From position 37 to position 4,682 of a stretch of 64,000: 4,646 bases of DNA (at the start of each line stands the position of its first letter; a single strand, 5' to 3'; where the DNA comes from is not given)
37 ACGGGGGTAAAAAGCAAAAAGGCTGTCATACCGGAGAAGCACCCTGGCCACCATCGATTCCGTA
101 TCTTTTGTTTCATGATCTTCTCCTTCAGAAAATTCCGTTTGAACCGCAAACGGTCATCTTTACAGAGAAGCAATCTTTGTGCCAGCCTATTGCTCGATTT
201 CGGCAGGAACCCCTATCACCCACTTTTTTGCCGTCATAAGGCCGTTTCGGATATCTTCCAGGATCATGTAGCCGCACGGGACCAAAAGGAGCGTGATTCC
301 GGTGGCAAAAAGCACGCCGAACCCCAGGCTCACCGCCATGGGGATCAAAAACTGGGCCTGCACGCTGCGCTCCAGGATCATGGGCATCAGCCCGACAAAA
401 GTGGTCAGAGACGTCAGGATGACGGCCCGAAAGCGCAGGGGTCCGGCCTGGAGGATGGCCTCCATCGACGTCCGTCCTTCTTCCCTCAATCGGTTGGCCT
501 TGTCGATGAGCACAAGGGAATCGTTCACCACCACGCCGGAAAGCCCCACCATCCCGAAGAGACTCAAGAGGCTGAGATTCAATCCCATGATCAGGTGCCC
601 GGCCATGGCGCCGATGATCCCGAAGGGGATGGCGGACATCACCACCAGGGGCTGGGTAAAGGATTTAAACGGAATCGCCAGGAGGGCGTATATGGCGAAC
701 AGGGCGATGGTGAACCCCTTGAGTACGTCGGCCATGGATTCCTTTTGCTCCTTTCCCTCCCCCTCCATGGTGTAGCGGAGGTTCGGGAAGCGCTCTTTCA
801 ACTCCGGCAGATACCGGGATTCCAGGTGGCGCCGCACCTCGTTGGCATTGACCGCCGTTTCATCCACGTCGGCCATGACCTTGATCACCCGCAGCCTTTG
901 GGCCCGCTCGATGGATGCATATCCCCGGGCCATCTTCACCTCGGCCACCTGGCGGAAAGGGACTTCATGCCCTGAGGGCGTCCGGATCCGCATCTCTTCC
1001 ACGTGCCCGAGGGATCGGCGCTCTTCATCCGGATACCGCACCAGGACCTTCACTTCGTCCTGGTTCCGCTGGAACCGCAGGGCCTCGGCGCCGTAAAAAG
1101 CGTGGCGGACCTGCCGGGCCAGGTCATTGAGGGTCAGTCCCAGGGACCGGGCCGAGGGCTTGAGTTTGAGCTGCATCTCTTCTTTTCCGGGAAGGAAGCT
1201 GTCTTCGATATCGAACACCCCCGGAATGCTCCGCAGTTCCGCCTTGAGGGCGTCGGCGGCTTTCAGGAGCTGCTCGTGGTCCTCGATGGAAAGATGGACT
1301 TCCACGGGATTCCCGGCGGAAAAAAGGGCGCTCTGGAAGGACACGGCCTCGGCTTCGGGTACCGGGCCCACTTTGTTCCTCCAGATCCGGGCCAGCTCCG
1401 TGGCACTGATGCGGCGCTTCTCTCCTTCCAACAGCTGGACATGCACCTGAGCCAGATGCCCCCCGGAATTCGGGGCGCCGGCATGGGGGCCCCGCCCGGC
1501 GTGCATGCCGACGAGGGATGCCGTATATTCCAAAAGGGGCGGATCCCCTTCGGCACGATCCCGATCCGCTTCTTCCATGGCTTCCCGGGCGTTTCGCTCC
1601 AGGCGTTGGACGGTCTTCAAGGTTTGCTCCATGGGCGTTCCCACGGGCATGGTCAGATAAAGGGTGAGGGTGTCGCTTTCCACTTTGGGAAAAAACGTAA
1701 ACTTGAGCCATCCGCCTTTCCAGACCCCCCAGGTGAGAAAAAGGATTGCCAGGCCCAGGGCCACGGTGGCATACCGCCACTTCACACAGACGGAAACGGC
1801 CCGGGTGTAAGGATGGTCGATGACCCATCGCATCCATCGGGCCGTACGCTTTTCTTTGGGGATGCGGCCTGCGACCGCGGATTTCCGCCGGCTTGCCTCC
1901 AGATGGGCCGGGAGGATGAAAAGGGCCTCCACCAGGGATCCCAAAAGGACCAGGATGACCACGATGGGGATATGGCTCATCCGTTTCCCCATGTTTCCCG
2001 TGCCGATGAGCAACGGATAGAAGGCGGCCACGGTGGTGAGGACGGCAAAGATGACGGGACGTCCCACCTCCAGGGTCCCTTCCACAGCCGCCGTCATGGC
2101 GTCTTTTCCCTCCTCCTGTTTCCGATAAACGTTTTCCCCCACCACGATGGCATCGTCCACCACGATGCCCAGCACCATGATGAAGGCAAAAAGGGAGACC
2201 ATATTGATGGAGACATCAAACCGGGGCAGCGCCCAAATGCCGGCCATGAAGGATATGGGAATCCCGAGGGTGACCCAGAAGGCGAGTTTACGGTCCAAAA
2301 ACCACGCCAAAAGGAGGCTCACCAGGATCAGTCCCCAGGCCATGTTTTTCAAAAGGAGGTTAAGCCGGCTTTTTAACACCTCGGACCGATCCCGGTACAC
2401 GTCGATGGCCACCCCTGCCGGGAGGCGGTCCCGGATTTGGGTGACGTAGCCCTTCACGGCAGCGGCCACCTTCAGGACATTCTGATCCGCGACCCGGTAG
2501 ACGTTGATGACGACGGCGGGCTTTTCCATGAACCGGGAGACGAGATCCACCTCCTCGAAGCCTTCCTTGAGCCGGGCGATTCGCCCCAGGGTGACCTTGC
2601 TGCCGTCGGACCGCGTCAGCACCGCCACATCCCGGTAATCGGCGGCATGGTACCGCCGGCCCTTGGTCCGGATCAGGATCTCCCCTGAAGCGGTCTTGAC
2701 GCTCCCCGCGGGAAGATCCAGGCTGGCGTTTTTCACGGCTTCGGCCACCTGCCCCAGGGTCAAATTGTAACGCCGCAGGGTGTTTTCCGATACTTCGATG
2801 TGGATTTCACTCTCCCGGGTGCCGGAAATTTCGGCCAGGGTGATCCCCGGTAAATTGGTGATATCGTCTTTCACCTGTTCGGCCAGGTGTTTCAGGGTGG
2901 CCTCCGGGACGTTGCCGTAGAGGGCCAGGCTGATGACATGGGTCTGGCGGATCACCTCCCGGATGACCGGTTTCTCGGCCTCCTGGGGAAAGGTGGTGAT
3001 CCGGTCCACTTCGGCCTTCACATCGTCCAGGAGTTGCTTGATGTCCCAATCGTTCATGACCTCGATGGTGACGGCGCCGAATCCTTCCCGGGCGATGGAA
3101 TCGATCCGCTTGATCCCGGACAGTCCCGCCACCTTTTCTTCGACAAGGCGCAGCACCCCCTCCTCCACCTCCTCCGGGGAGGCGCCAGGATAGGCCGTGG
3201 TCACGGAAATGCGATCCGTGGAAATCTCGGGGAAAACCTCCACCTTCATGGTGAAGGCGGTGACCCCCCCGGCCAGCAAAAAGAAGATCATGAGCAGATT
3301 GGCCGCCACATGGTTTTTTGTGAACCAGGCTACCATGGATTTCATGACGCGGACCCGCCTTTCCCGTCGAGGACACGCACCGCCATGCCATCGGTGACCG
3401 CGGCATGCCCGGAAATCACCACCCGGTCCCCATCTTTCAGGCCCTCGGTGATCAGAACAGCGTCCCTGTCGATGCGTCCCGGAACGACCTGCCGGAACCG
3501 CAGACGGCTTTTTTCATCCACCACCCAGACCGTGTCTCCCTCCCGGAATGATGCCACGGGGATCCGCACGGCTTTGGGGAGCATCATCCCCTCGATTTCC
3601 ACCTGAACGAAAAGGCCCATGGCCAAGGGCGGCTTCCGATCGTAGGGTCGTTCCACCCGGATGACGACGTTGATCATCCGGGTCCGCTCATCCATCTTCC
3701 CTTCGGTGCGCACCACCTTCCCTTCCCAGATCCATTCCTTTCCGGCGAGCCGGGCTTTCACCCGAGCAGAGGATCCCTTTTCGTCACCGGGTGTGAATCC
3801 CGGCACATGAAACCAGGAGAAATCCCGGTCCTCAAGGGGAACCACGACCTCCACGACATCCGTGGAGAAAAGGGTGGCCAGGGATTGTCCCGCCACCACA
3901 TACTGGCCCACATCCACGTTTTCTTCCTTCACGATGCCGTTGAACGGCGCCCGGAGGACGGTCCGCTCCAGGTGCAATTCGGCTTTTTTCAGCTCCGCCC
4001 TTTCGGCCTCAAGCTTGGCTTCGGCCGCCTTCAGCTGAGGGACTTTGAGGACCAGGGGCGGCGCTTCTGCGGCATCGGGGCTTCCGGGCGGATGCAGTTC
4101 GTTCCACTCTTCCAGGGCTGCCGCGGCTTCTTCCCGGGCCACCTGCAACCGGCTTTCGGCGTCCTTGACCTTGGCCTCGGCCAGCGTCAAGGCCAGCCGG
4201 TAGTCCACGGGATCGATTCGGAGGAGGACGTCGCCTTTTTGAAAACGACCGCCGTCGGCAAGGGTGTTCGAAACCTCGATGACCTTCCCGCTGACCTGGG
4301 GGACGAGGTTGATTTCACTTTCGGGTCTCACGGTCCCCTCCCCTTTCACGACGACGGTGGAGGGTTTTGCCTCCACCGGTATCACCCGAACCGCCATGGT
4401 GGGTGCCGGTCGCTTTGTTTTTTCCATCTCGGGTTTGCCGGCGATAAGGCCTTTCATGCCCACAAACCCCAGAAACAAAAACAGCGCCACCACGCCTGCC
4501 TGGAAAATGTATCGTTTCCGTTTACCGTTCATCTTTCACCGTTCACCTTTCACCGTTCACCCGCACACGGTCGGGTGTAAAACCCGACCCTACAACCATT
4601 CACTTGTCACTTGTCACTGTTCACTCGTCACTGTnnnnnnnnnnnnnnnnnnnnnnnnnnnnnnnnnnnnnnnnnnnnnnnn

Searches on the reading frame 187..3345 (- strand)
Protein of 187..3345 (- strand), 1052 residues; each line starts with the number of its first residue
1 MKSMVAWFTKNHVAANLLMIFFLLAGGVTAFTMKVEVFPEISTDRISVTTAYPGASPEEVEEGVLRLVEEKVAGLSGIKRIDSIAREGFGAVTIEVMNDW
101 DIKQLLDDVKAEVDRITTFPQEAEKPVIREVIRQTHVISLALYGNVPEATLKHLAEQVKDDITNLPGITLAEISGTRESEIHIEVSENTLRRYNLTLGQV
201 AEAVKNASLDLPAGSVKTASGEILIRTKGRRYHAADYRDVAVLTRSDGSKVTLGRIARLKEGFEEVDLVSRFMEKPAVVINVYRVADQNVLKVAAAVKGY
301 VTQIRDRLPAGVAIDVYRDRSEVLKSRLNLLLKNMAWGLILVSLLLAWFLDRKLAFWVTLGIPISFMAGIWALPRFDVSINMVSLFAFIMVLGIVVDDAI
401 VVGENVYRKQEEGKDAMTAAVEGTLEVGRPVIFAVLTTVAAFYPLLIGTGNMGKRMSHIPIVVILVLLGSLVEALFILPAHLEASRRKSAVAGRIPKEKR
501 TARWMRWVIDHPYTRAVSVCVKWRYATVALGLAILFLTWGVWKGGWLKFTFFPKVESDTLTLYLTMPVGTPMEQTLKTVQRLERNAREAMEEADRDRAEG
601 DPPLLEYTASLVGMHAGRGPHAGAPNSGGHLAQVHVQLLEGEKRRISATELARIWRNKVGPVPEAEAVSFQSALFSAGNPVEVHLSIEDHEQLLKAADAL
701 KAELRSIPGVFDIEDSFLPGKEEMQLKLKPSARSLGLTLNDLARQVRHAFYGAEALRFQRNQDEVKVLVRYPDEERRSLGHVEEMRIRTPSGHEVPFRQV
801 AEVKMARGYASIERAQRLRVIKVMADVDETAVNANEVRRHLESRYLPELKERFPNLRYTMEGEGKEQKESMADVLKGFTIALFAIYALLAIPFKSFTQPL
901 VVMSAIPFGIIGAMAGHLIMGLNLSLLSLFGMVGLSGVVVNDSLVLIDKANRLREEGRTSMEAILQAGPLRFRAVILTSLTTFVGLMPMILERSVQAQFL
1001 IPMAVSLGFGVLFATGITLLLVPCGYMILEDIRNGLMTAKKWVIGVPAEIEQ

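Call 9: search_protein_families(library=pfam, proteins=[window:187-3345:-])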
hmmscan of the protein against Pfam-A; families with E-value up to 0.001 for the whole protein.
window:187-3345:- (1052 aa): 2 families
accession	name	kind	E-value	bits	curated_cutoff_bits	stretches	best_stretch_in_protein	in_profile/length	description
PF00873.25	ACR_tran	-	5.4e-168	561.2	28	1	4-1029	1-1020/1021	AcrB/AcrD/AcrF family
PF02355.23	SecD_SecF_C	-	3.7e-08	33.4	20.5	1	871-1012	30-173/189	Protein export membrane protein SecD/SecF, C-terminal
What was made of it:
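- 187..7694 (-): degP-like protease (6228-7694), outer-membrane factor (4635-6200), membrane-fusion protein (3342-4532) and RND permease (187-3345), forming one operon. Pfam (call 9).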

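Call 57: find_encoding_contigs(protein=window:187-3345:-, flank=10000, max_places=3)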
Protein window:187-3345:- (1052 aa): 2 contigs read that carry it; 2 places shown.
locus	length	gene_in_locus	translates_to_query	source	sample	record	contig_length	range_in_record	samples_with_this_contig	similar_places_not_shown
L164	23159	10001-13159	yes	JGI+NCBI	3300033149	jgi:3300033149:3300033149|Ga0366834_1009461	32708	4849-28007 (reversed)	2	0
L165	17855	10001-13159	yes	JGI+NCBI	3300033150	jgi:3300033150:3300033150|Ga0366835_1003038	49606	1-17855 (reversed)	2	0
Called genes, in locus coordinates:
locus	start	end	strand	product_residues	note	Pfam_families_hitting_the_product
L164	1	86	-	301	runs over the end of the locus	PF02445:NadA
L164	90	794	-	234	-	PF09865:DUF2092 (faint), PF03548:LolA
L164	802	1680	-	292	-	-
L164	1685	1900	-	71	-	-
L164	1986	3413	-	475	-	PF00072:Response_reg, PF07724:AAA_2 (faint), PF00158:Sigma54_activat, PF14532:Sigma54_activ_2, PF07728:AAA_5 (weak), PF25601:AAA_lid_14, PF02954:HTH_8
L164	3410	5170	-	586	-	PF08448:PAS_4 (faint), PF00989:PAS, PF13426:PAS_9, PF00512:HisKA, PF02518:HATPase_c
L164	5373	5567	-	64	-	-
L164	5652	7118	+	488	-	PF00089:Trypsin, PF13365:Trypsin_2, PF00595:PDZ, PF12812:PDZ_1 (faint), PF13180:PDZ_2, PF17820:PDZ_6, PF13180:PDZ_2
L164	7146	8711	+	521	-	PF02321:OEP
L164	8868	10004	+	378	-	PF25917:BSH_RND, PF25973:BSH_CzcB, PF25967:RND-MFP_C, PF25989:YknX_C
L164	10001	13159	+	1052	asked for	PF00873:ACR_tran, PF02355:SecD_SecF_C (faint)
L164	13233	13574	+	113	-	PF09851:SHOCT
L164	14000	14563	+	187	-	PF23914:TPR_CcmH_CycH, PF13424:TPR_12, PF00515:TPR_1, PF07719:TPR_2, PF13181:TPR_8, PF13428:TPR_14, PF13371:TPR_9, PF13414:TPR_11, +15 more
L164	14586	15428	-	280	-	PF01790:LGT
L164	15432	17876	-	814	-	PF00403:HMA, PF00122:E1-E2_ATPase, PF00702:Hydrolase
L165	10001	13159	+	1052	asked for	PF00873:ACR_tran, PF02355:SecD_SecF_C (faint)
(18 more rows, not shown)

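Call 60: search_protein_families(library=ncbifam, proteins=[window:187-3345:-], max_evalue=0.00001)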
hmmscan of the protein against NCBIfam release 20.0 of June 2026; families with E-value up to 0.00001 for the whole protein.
window:187-3345:- (1052 aa): 14 families
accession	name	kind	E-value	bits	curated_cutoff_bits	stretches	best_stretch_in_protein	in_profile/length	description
NF033617.1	RND_permease_2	subfamily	4e-141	472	1250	1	7-1030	3-1008/1009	multidrug efflux RND transporter permease subunit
NF000282.2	RND_permease_1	subfamily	8.4e-109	364.9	1250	1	8-1030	4-1028/1029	multidrug efflux RND transporter permease subunit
TIGR00915.1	2A0602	subfamily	2.7e-100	336.8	940.35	1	4-1033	1-1032/1050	efflux RND transporter permease subunit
TIGR00914.1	2A0601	subfamily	6.9e-88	295.6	701.45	2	17-588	17-599/1051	CusA/CzcA family heavy metal efflux RND transporter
NF007798.0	PRK10503.1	equivalog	6.5e-84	282.3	1584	1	10-1032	18-1025/1040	MdtB/MuxB family multidrug efflux RND transporter permease subunit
NF007905.0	PRK10614.1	equivalog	4.4e-77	259.7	1774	2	4-559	3-559/1025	multidrug efflux RND transporter permease subunit MdtC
NF007133.0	PRK09579.1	equivalog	5.9e-72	242.6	1763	2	7-463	6-466/1017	multidrug efflux RND transporter permease subunit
NF007842.1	PRK10555.1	equivalog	1.8e-69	234.7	1854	1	4-1028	1-1025/1036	multidrug efflux RND transporter permease AcrD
NF011706.2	PRK15127.1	equivalog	3.1e-58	197.5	2150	2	6-580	3-592/1049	multidrug efflux RND transporter permease subunit AcrB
NF000037.1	RND_perm_OqxB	exception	6.8e-58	196.3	2200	2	7-488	6-500/1050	multidrug efflux RND transporter permease subunit OqxB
NF007131.0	PRK09577.1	equivalog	3.8e-51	173.9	1768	2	4-588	1-597/1045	multidrug efflux RND transporter permease subunit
TIGR00921.1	2A067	subfamily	3.1e-17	61.9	351.9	2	331-485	190-346/733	hydrophobe/amphiphile efflux-3 (HAE3) family transporter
TIGR00916.1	2A0604s01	subfamily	2.4e-08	33.8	148.6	0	870-1012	86-224/231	SecD/SecF family protein translocase subunit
TIGR00966.2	transloc_SecF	equivalog_domain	8.1e-07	28.8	160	0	864-1015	116-265/279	protein translocase subunit SecF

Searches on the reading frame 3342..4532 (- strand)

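Call 9: search_protein_families(library=pfam, proteins=[window:3342-4532:-])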
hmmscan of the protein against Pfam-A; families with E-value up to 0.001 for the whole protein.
window:3342-4532:- (396 aa): 3 families
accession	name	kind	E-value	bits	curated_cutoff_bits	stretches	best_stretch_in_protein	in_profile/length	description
PF13437.12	HlyD_3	-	3.4e-17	63.6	22.2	1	192-306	1-106/106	HlyD family secretion protein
PF16576.10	HlyD_D23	-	3.7e-09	36.6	30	1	129-294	49-202/214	Barrel-sandwich domain of CusB or HlyD membrane-fusion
PF13533.13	Biotin_lipoyl_2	-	0.00014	22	29.8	0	193-221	3-31/32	Biotin-lipoyl like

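Call 60: search_protein_families(library=ncbifam, proteins=[window:3342-4532:-], max_evalue=0.00001)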
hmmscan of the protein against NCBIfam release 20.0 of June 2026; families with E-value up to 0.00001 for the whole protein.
window:3342-4532:- (396 aa): 18 families
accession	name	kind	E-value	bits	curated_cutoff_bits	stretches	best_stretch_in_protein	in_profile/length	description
TIGR01730.1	RND_mfp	subfamily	1.1e-52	179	94.9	1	48-387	1-321/322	efflux RND transporter periplasmic adaptor subunit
NF008589.1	PRK11556.1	equivalog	8.1e-27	94.1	391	1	49-389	60-389/392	MdtA/MuxA family multidrug efflux RND transporter periplasmic adaptor subunit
TIGR00999.1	8a0102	subfamily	4.3e-23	81.8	319.3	1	98-376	5-267/271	CzcB/NccB family metal efflux transporter periplasmic adaptor subunit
TIGR00998.1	8a0101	subfamily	3.7e-22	78.7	390.8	2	133-274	159-279/334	EmrA/EmrK family multidrug efflux transporter periplasmic adaptor subunit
NF007785.0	PRK10476.1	equivalog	1.2e-19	70.4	376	2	164-225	182-243/347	multidrug transporter subunit MdtN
NF045904.1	RND-peri-MexE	equivalog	8.2e-18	64.4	714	1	47-386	37-367/390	multidrug efflux RND transporter periplasmic adaptor subunit MexE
NF000272.2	OqxA_adapt_sub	exception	1.1e-17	64.1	835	1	53-385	47-377/391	multidrug efflux RND transporter periplasmic adaptor subunit OqxA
NF033138.2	RND-peri-MexC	equivalog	1.4e-17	63.9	625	1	33-386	23-370/375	MexC family multidrug efflux RND transporter periplasmic adaptor subunit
NF011604.1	PRK15030.1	equivalog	8e-17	61.3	765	1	48-387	40-375/397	multidrug efflux RND transporter periplasmic adaptor subunit AcrA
NF007132.1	PRK09578.1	equivalog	2.5e-14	52.9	512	2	29-220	21-201/396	MexX/AxyX family multidrug efflux RND transporter periplasmic adaptor subunit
NF007850.1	PRK10559.1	equivalog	1.7e-13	50.4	400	1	75-235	42-192/303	p-hydroxybenzoic acid efflux pump subunit AaeA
NF007362.0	PRK09859.1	equivalog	1.2e-11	44.3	738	1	43-391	29-375/385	multidrug transporter subunit MdtE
NF033834.1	RND_adapt_MexA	exception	1.8e-11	43.7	750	1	169-388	137-361/373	multidrug efflux RND transporter periplasmic adaptor subunit MexA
TIGR01843.1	type_I_hlyD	subfamily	2.1e-11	43.4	208.65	0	166-222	246-303/422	HlyD family type I secretion periplasmic adaptor subunit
NF002939.0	PRK03598.1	equivalog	1.3e-09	37.7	393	0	166-229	180-243/332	secretion protein HlyD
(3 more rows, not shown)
